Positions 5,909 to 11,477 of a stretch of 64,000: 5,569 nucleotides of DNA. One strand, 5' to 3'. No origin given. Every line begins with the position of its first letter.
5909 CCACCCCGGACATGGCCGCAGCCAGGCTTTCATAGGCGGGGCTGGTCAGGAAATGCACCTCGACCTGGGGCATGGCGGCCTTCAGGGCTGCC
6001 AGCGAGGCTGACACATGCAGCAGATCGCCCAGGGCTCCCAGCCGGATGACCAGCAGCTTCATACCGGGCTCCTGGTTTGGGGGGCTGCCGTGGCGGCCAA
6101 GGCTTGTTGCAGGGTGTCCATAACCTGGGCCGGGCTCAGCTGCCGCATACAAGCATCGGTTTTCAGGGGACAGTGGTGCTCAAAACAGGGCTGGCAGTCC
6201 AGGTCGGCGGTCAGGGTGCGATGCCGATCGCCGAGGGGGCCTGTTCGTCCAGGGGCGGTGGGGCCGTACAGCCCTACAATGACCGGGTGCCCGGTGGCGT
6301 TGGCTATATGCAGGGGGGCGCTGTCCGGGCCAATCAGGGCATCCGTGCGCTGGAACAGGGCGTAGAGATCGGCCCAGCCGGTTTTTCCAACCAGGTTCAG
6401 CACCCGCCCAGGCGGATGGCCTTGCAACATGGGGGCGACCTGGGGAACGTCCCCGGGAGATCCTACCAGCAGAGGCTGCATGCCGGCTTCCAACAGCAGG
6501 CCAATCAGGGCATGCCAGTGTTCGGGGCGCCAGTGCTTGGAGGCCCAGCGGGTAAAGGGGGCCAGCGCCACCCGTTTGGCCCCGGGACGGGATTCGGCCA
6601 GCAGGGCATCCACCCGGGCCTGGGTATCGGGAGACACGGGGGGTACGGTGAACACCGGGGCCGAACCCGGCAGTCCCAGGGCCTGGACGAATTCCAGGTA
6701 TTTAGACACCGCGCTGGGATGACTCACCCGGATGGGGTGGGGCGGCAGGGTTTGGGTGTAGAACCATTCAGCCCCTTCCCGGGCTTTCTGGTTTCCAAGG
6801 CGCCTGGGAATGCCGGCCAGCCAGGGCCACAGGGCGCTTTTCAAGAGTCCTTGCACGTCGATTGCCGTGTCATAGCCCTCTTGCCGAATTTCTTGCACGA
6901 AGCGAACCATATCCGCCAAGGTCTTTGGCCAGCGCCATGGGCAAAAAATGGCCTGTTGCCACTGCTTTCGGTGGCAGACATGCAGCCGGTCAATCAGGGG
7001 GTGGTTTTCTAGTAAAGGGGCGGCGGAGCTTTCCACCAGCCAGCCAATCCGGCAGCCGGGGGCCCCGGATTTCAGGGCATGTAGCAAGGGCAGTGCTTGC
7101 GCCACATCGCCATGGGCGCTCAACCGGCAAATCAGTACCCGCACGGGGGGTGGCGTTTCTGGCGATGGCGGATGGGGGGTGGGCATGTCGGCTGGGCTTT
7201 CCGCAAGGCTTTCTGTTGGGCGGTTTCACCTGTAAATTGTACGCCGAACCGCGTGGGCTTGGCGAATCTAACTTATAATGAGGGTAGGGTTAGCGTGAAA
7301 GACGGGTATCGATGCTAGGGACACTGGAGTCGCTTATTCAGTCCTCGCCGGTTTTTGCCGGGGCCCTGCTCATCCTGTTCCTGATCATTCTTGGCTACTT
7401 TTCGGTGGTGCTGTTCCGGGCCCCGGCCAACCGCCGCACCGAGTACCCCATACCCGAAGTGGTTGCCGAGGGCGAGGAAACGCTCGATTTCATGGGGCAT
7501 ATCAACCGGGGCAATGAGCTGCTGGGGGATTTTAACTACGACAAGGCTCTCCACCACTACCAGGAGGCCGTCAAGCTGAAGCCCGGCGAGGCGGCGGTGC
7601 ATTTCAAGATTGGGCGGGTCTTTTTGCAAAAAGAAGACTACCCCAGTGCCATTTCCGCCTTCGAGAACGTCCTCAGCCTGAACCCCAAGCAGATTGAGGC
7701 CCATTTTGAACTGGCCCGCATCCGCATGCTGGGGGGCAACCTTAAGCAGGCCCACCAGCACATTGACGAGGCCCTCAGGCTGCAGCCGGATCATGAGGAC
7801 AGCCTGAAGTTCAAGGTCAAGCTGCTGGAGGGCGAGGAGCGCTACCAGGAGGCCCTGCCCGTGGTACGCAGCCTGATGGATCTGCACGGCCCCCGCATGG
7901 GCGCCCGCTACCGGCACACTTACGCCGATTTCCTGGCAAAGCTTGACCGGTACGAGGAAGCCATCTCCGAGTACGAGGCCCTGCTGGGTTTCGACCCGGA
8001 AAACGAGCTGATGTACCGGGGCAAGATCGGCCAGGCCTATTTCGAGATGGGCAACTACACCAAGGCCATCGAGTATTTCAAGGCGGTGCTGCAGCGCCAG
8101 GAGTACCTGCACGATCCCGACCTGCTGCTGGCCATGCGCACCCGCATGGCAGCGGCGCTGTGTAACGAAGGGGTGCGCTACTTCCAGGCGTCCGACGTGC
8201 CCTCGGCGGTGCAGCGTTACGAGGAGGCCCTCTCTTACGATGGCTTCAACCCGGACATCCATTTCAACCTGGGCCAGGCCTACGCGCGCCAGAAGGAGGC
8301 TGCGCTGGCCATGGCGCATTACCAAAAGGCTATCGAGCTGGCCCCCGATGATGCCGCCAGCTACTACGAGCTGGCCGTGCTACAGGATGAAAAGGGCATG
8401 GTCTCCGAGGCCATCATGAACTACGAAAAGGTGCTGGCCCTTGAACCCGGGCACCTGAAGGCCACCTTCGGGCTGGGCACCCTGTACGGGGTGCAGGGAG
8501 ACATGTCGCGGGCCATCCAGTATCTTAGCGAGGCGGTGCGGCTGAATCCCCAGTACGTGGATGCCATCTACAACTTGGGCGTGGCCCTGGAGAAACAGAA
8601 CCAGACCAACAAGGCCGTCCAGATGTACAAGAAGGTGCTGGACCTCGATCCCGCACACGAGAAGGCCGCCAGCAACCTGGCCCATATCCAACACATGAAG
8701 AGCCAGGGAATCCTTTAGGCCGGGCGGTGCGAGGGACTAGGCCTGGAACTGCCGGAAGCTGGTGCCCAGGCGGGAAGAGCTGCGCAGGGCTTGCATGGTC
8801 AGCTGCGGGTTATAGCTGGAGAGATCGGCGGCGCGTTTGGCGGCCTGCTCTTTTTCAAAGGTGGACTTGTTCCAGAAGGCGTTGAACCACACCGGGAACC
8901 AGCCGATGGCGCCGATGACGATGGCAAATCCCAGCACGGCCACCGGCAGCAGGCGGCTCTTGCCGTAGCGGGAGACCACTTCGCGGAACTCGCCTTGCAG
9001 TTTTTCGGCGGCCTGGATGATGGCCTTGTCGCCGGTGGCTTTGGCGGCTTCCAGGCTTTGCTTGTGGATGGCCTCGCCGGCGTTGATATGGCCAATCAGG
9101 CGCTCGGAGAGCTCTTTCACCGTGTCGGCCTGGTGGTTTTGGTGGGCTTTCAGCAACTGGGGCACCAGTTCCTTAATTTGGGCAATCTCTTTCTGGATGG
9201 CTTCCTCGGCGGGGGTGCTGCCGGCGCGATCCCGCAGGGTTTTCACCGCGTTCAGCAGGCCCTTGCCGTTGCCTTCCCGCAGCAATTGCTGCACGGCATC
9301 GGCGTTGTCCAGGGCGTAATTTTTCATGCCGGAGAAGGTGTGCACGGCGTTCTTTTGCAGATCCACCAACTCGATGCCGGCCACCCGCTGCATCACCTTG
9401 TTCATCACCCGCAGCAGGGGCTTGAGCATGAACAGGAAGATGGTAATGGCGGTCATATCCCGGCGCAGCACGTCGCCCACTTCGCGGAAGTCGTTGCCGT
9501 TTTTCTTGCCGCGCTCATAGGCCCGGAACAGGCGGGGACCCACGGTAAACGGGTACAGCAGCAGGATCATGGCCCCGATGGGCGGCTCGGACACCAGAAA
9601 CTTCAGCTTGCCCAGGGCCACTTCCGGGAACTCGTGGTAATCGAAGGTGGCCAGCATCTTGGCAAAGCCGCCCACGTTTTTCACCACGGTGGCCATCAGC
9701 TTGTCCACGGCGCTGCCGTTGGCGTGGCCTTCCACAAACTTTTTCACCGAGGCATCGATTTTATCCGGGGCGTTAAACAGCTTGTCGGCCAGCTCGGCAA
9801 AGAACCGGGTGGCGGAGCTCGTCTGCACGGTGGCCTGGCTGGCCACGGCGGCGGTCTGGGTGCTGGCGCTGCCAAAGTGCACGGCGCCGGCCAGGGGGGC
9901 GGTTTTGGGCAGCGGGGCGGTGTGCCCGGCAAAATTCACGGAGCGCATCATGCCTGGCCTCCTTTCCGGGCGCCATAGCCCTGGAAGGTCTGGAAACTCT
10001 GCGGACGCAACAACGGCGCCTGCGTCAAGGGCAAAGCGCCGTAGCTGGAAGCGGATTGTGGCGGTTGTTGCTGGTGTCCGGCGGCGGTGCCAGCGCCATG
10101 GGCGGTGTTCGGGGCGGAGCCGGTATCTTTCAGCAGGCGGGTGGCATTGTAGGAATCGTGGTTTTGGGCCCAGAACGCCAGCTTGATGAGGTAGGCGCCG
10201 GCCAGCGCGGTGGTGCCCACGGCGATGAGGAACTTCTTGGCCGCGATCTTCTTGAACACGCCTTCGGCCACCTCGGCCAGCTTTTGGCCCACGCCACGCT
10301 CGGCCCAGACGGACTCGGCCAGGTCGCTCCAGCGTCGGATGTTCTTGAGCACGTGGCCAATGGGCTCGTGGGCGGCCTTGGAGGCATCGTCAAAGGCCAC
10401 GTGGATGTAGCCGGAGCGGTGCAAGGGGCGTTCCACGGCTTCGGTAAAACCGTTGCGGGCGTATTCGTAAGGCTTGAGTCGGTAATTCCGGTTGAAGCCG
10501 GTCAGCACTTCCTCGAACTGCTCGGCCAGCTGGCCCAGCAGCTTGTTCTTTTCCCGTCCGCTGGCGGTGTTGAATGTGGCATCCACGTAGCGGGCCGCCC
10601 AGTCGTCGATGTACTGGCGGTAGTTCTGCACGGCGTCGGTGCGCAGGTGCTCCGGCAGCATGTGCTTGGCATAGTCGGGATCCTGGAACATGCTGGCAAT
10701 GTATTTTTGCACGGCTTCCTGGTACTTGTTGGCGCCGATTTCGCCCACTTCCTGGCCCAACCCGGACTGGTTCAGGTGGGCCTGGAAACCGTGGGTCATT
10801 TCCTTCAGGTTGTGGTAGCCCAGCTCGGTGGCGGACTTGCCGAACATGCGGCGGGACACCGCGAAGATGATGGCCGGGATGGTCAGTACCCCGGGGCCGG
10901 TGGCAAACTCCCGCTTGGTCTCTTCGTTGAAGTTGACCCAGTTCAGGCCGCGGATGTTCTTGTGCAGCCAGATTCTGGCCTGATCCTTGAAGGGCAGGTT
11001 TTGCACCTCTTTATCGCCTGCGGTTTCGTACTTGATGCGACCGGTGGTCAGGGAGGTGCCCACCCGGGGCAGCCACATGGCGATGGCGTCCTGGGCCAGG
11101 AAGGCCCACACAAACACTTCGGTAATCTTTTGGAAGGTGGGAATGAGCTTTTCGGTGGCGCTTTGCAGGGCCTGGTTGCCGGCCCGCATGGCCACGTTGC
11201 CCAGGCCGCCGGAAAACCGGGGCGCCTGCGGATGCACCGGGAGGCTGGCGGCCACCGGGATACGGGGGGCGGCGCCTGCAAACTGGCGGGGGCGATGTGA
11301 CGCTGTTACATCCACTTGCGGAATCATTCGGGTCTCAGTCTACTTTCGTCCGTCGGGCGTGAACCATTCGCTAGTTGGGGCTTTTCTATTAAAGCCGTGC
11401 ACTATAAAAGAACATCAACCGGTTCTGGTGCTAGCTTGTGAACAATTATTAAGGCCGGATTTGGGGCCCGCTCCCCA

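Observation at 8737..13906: Four-gene divergent cluster encoding a family of unknown, mutually similar membrane proteins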

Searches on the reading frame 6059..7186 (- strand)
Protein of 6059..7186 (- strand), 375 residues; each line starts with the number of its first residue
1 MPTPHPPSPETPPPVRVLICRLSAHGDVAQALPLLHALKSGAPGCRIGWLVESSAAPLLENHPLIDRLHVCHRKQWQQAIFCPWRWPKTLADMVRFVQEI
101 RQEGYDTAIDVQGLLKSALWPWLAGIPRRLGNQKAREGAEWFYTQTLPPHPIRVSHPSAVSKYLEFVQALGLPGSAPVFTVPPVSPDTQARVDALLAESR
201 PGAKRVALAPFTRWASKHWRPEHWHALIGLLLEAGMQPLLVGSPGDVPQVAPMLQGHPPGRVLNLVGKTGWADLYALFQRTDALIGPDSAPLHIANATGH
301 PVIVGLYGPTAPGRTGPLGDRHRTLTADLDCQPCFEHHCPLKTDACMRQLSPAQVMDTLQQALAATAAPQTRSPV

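Call 29: search_protein_families(library=pfam, proteins=[window:6059-7186:-], max_evalue=0.001)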
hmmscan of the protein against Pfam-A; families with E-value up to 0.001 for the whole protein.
window:6059-7186:- (375 aa): 1 family
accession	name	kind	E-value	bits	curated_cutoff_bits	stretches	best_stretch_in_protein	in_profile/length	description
PF01075.23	Glyco_transf_9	-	2.2e-41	142.3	22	1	94-342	2-244/247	Glycosyltransferase family 9 (heptosyltransferase)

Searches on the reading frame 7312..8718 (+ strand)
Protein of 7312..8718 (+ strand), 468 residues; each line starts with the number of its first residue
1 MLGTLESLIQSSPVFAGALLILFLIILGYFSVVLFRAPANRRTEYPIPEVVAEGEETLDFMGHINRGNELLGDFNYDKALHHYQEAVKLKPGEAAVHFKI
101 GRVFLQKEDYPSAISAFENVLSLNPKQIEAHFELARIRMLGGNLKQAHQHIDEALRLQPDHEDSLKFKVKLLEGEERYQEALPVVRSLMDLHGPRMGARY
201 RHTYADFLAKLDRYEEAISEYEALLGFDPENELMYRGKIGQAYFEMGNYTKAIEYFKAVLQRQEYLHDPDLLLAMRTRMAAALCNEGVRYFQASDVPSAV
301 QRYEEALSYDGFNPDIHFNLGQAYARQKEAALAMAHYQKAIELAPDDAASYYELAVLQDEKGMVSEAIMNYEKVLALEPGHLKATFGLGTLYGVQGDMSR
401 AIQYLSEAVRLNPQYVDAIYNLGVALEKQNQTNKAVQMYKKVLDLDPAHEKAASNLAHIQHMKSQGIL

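Call 29: search_protein_families(library=pfam, proteins=[window:7312-8718:+], max_evalue=0.001)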
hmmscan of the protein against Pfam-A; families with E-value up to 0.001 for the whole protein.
window:7312-8718:+ (468 aa): 34 families (the best 25 are shown)
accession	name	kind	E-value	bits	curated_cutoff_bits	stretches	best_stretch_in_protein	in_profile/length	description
PF07719.23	TPR_2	-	1.2e-56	184.6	27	6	314-347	1-34/34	Tetratricopeptide repeat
PF00515.34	TPR_1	-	1.4e-55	183.4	27.8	6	315-347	2-34/34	Tetratricopeptide repeat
PF13414.12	TPR_11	-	1.4e-49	166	26.8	5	289-327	3-41/42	TPR repeat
PF13181.12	TPR_8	-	1.5e-45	149.9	25.7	3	417-449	2-34/34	Tetratricopeptide repeat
PF13432.12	TPR_16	-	5.8e-44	148.5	32.7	5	286-348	3-65/65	Tetratricopeptide repeat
PF14559.12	TPR_19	-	3.1e-42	143.2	25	3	105-163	2-60/68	Tetratricopeptide repeat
PF13431.12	TPR_17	-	3.4e-37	124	24.4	2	336-368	1-33/34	Tetratricopeptide repeat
PF13428.12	TPR_14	-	1.4e-32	109.2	23.5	1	314-356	1-43/44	Tetratricopeptide repeat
PF13424.12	TPR_12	-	1.9e-31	108.5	30.1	3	238-308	8-73/77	Tetratricopeptide repeat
PF13174.12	TPR_6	-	4.5e-26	90.1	26.3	1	417-447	1-31/33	Tetratricopeptide repeat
PF13371.12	TPR_9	-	9.9e-22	77.2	35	2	103-164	4-65/73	Tetratricopeptide repeat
PF13176.12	TPR_7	-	1.9e-20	71.6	27.9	0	418-447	1-30/36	Tetratricopeptide repeat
PF12895.13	ANAPC3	-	2e-20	73.3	27.2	2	361-441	2-81/82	Anaphase-promoting complex, cyclosome, subunit 3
PF23914.1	TPR_CcmH_CycH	-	1.9e-16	60.8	42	3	318-411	54-150/158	Cytochrome c-type biogenesis protein H TPR domain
PF24575.1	TPR_Slam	-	8.7e-15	55.5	35.2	0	80-149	35-102/104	Surface lipoprotein assembly modifier, N-terminal TPR repeats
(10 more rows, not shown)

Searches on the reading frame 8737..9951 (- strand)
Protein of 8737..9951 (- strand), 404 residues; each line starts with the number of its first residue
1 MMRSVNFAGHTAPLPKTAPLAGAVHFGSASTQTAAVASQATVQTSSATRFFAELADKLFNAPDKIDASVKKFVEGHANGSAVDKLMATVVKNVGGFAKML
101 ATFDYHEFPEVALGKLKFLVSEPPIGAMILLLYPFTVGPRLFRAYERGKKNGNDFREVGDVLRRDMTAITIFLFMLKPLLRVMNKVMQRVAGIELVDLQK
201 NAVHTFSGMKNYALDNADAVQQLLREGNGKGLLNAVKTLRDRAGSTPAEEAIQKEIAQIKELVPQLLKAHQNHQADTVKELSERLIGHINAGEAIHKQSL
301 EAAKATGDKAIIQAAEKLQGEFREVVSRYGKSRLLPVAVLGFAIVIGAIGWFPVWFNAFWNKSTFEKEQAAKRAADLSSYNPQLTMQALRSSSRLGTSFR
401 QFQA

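Call 3: search_protein_families(library=pfam, proteins=[window:8737-9951:-], max_evalue=1)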
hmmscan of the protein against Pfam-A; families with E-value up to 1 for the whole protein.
window:8737-9951:- (404 aa): 2 families
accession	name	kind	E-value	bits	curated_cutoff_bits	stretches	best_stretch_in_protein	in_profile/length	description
PF09074.15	Mer2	-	0.026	14.8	27.7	1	217-314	46-142/193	Mer2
PF18734.6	HEPN_AbiU2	-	0.17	11.8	26.8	1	250-317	95-160/193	AbiU2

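Call 4: search_protein_families(library=ncbifam, proteins=[window:8737-9951:-], max_evalue=1)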
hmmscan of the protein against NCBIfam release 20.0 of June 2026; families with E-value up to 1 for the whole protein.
window:8737-9951:- (404 aa): 2 families
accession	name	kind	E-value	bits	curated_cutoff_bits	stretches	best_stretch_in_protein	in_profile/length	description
NF004747.0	PRK06078.1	equivalog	0.0052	15.4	559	1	227-319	248-330/434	pyrimidine-nucleoside phosphorylase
NF042433.1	CitmalDyn_Leptosp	equivalog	0.012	14.2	950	1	174-252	174-250/514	(R)-citramalate synthase CimA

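Call 38: search_solved_structures(query=A2, max_evalue=10)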
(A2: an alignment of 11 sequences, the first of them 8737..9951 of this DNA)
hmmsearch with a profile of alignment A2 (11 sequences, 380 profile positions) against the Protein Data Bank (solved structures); distinct sequences matched with E-value up to 10: 41.
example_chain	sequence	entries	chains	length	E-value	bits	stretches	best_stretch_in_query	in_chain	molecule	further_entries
4wzw_A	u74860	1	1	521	0.012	18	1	139-295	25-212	Pumilio domain-containing protein KIAA0020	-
4wzr_A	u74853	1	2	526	0.015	17.6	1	139-295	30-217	Pumilio domain-containing protein KIAA0020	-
6kuy_A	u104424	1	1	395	0.024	17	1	187-308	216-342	Alpha2A adrenergic receptor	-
6kux_A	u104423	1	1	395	0.025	16.9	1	187-308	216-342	alpha2A adrenergic receptor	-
9r2b_B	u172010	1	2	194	0.053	15.8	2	239-288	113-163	de novo-designed alpha-helical barrel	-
8zmf_A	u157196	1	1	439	0.078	15.3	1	187-310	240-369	5-hydroxytryptamine receptor 2C,Soluble cytochrome b562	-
6bqg_A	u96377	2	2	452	0.083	15.2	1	187-310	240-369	5-hydroxytryptamine receptor 2C,Soluble cytochrome b562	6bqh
5j10_A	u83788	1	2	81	0.17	14.2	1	197-259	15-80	peptide design 2L4HC2_24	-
5xjm_A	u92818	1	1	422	0.18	14.1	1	187-307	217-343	Type-2 angiotensin II receptor,Soluble cytochrome b562,Type-2 angiotensin II receptor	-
7c6a_A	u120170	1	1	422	0.18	14.1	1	187-307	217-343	Type-2 angiotensin II receptor,Soluble cytochrome b562,Type-2 angiotensin II receptor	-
9e02_F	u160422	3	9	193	0.27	13.5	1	179-250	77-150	Sec-independent protein translocase protein TatB homolog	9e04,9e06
7dfp_A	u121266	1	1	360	0.27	13.5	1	247-313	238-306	D(2) dopamine receptor,Soluble cytochrome b562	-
8xyv_A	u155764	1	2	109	0.4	13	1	202-283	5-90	De novo designed protein 0705-5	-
7xli_A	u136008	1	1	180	0.42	12.9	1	189-262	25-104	Iron-regulated surface determinant protein B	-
8xvj_R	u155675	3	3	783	0.43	12.8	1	188-318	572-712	Endoglucanase H,Endothelin-1 receptor,Soluble cytochrome b562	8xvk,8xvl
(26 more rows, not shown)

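Call 54: search_protein_families(library=padloc, proteins=[window:8737-9951:-], max_evalue=1)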
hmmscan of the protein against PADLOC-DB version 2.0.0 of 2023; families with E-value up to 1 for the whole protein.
window:8737-9951:- (404 aa): 0 families

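Call 55: search_protein_families(library=phrogs, proteins=[window:8737-9951:-], max_evalue=1)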
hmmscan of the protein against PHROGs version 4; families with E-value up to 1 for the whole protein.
window:8737-9951:- (404 aa): 0 families

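Call 84: list_cluster_members(proteins=[window:8737-9951:-, window:9948-11327:-, window:11679-13112:+, window:13109-13906:+])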
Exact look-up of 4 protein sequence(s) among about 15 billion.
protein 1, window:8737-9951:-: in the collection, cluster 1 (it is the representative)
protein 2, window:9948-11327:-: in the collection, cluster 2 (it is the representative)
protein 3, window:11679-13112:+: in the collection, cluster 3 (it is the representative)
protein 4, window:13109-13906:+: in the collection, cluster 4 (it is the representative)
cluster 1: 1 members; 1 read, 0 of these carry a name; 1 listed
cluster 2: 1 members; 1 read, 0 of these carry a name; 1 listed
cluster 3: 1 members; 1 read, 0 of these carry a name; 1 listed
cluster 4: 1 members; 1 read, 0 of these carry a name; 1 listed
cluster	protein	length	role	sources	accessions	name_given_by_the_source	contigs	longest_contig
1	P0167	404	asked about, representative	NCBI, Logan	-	-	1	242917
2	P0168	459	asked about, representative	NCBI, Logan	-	-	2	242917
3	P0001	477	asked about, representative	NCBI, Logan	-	-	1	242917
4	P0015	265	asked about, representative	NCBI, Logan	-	-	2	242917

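Call 85: find_encoding_contigs(protein=window:8737-9951:-, flank=2000, max_places=2)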
Protein window:8737-9951:- (404 aa): 1 contig read that carries it; 1 place shown.
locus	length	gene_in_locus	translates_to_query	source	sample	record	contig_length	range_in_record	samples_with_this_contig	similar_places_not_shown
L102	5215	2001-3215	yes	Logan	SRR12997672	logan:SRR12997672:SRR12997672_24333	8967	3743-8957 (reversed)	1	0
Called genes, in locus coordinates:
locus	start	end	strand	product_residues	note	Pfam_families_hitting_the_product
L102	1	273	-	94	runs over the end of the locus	?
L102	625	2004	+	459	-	-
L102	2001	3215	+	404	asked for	-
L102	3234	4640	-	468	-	PF13432:TPR_16 (weak), PF13432:TPR_16, PF14559:TPR_19, PF13414:TPR_11, PF13432:TPR_16, PF00515:TPR_1, PF14559:TPR_19, PF00515:TPR_1, +31 more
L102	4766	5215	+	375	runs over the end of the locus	PF01075:Glyco_transf_9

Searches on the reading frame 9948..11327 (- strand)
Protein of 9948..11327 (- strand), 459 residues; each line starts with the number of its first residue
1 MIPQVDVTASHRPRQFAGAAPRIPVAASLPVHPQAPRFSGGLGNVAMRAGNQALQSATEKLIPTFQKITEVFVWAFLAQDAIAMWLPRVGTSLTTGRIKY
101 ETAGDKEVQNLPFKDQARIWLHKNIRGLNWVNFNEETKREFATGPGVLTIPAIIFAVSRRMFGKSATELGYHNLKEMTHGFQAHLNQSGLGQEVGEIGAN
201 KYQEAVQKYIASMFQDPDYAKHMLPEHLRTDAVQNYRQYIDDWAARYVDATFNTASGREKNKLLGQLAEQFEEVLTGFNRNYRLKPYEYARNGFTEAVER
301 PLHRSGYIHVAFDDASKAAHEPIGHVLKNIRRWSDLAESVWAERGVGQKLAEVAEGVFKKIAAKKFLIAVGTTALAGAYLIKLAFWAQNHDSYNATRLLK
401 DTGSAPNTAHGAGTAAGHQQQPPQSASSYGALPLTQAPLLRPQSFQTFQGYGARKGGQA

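Call 3: search_protein_families(library=pfam, proteins=[window:9948-11327:-], max_evalue=1)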
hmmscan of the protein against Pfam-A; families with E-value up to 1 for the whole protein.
window:9948-11327:- (459 aa): 2 families
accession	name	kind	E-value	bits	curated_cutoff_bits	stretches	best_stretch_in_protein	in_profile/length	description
PF13253.11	DUF4044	-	0.041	13.8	21.8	1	64-75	7-18/33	Protein of unknown function (DUF4044)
PF22564.2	HAAS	-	0.16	12.8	27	1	221-247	11-36/55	HAAS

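Call 4: search_protein_families(library=ncbifam, proteins=[window:9948-11327:-], max_evalue=1)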
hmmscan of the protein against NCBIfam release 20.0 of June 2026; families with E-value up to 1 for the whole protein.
window:9948-11327:- (459 aa): 0 families

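Call 37: search_solved_structures(query=A4, max_evalue=10)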
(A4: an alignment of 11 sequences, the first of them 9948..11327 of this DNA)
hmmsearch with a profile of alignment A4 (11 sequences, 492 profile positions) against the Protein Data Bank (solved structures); distinct sequences matched with E-value up to 10: 1.
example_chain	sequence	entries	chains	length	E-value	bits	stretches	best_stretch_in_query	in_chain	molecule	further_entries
4jle_A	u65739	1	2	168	1.4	11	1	230-357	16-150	PHIST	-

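Call 54: search_protein_families(library=padloc, proteins=[window:9948-11327:-], max_evalue=1)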
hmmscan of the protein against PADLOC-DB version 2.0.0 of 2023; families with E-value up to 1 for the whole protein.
window:9948-11327:- (459 aa): 0 families

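Call 55: search_protein_families(library=phrogs, proteins=[window:9948-11327:-], max_evalue=1)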
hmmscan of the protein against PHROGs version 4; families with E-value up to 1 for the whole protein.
window:9948-11327:- (459 aa): 3 families
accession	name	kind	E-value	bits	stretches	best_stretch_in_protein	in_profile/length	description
phrog_8368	-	DNA, RNA and nucleotide metabolism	0.16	12.9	1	184-258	28-106/156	aerobic NDP reductase small subunit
phrog_11677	-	unknown function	0.34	12.1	0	87-140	19-67/70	-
phrog_14536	-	unknown function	0.35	11.7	1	59-91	13-47/70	-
